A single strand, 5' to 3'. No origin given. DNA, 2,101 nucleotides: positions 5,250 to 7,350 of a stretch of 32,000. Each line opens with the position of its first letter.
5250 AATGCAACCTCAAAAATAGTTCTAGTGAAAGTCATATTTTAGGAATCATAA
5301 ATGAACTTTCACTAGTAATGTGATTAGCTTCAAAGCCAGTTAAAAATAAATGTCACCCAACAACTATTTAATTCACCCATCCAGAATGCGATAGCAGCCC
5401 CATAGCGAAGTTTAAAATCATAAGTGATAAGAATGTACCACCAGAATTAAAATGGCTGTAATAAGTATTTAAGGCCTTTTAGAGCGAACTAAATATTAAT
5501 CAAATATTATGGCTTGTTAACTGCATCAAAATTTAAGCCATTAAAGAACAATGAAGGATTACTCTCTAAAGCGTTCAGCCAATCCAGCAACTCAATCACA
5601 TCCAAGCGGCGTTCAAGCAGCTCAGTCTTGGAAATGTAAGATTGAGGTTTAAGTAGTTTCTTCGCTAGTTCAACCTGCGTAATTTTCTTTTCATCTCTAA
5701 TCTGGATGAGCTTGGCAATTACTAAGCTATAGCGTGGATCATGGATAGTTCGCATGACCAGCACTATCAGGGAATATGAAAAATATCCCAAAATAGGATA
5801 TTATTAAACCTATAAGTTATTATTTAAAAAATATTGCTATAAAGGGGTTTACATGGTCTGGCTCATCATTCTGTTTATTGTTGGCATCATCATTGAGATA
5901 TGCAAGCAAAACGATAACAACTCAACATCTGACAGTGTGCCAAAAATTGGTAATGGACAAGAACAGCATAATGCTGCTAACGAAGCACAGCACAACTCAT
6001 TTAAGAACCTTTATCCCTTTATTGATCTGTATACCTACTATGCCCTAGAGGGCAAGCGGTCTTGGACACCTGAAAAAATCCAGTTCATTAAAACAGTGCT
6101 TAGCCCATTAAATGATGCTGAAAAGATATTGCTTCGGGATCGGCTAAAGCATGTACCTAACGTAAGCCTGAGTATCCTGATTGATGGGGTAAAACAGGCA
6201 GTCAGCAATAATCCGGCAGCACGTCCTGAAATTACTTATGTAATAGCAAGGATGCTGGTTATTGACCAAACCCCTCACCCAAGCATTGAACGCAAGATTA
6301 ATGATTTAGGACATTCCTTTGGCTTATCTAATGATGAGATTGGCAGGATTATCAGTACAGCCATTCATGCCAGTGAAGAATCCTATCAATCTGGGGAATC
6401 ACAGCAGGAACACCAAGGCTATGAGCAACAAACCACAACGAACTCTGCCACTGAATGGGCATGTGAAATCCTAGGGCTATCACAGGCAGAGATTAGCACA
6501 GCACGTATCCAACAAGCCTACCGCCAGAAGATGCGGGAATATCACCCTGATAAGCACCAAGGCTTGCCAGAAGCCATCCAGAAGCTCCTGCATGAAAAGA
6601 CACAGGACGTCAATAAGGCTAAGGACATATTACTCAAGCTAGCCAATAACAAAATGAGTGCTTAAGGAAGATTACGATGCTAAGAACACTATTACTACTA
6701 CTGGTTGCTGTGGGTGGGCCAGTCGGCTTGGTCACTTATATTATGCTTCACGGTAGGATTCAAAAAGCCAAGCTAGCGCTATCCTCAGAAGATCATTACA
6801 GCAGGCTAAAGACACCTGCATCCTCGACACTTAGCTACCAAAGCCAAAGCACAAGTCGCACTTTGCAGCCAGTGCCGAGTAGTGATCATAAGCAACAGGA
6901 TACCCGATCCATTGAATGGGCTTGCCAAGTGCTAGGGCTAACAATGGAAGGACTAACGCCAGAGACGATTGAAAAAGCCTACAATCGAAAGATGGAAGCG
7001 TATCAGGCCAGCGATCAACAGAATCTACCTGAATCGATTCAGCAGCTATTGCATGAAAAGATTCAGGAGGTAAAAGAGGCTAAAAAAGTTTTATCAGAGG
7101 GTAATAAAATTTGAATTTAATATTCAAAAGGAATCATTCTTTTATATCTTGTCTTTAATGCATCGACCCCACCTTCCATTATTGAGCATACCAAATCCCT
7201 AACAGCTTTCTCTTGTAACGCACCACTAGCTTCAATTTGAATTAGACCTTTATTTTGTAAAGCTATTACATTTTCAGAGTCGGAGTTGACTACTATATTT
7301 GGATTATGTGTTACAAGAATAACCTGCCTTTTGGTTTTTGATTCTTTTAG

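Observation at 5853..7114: Island-borne pair of membrane-anchored J-domain proteins: a DjlA-like co-chaperone plus a conserved HPD-less J-like paralog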

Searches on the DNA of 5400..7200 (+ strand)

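Call 7: search_dna_similar(query=window:5400-7200:+, collection=ecoli_genomes, mode=near)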
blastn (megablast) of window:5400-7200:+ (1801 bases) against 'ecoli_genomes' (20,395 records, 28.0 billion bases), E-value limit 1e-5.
No match.
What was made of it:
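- Tried and rejected: Megablast of the locus against all complete E. coli genomes: no match (call 7).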

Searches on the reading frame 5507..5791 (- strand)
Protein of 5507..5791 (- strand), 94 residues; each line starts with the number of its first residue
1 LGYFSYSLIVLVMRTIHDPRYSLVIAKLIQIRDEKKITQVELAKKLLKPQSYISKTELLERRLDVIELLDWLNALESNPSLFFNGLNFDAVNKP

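Call 4: search_protein_families(library=pfam, proteins=[window:5507-5791:-], max_evalue=1)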
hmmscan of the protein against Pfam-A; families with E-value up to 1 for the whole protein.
window:5507-5791:- (94 aa): 2 families
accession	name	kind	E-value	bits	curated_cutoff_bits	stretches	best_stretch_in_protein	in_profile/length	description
PF01381.28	HTH_3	-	4.3e-07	30.3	23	1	29-80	2-53/55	Helix-turn-helix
PF12844.13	HTH_19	-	0.02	15.2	30.2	1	27-84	3-60/64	Helix-turn-helix domain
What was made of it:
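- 5507..5755 (-): 82-aa XRE-family HTH regulator, divergent from gene 1. Pfam HTH_3 E=4e-7 (call 4).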

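Call 11: search_protein_families(library=ncbifam, proteins=[window:5507-5791:-], max_evalue=0.1)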
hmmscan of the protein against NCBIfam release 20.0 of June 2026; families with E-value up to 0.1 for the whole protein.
window:5507-5791:- (94 aa): 4 families
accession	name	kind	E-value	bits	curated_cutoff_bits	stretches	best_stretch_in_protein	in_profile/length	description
NF007271.0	PRK09726.1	equivalog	0.013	15.5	79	1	26-76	15-65/88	type II toxin-antitoxin system antitoxin HipB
NF038139.1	Reg_Aceta_RamB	equivalog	0.022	13.4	700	1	24-70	3-49/465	acetate metabolism transcriptional regulator RamB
NF004471.0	PRK05803.1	subfamily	0.036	13.3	252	1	16-57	176-217/235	RNA polymerase sporulation sigma factor SigK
NF007428.1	PRK09973.1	equivalog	0.085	13.4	120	0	34-75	37-80/85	lipoprotein YqhH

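Call 12: search_protein_families(library=phrogs, proteins=[window:5507-5791:-], max_evalue=0.01)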
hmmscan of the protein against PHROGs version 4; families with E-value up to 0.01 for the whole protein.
window:5507-5791:- (94 aa): 3 families
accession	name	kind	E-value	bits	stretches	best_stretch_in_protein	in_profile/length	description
phrog_3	-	transcription regulation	7e-06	27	1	25-85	90-148/430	transcriptional repressor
phrog_2339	-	DNA, RNA and nucleotide metabolism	0.00029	21.8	1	24-64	26-64/98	HTH DNA binding protein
phrog_8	-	transcription regulation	0.00041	20.9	1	27-57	80-110/346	transcriptional regulator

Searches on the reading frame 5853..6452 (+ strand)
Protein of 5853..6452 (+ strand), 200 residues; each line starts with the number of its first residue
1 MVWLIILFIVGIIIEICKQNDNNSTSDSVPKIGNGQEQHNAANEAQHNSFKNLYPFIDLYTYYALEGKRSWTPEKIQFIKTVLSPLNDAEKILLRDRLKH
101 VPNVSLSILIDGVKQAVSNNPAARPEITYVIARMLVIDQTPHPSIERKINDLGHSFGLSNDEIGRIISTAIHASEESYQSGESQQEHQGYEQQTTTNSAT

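Call 34: search_protein_representatives(protein=window:5853-6452:+)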
Query: 200 residues. Proteins with E-value up to 0.001 (for the whole library): 18; up to 1e-10: 7; up to 1e-30: 1. The best 18 are listed.
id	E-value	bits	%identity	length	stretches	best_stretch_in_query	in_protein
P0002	2.9e-113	392.2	90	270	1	1-200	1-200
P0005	1.5e-20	89.9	36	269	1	35-196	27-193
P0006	2.4e-17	79.5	39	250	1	42-187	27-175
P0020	5.3e-15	71.8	32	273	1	5-194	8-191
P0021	2.6e-13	66.3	28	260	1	6-190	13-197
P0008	7.2e-13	64.9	30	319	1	7-197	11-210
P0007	6.0e-12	61.9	33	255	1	34-176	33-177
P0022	1.3e-10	57.6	29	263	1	1-173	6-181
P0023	1.7e-08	50.6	28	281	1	36-198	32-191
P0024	4.8e-06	42.6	27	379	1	54-193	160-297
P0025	5.6e-06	42.4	55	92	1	41-82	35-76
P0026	1.1e-05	41.5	27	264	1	46-179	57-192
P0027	2.1e-05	40.6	24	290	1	3-193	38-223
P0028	1.1e-04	38.3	31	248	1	19-123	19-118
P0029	2.3e-04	37.1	43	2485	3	81-126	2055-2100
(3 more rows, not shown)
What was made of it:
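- Closest known: DjlA. Different: The family is tiny (call 34).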
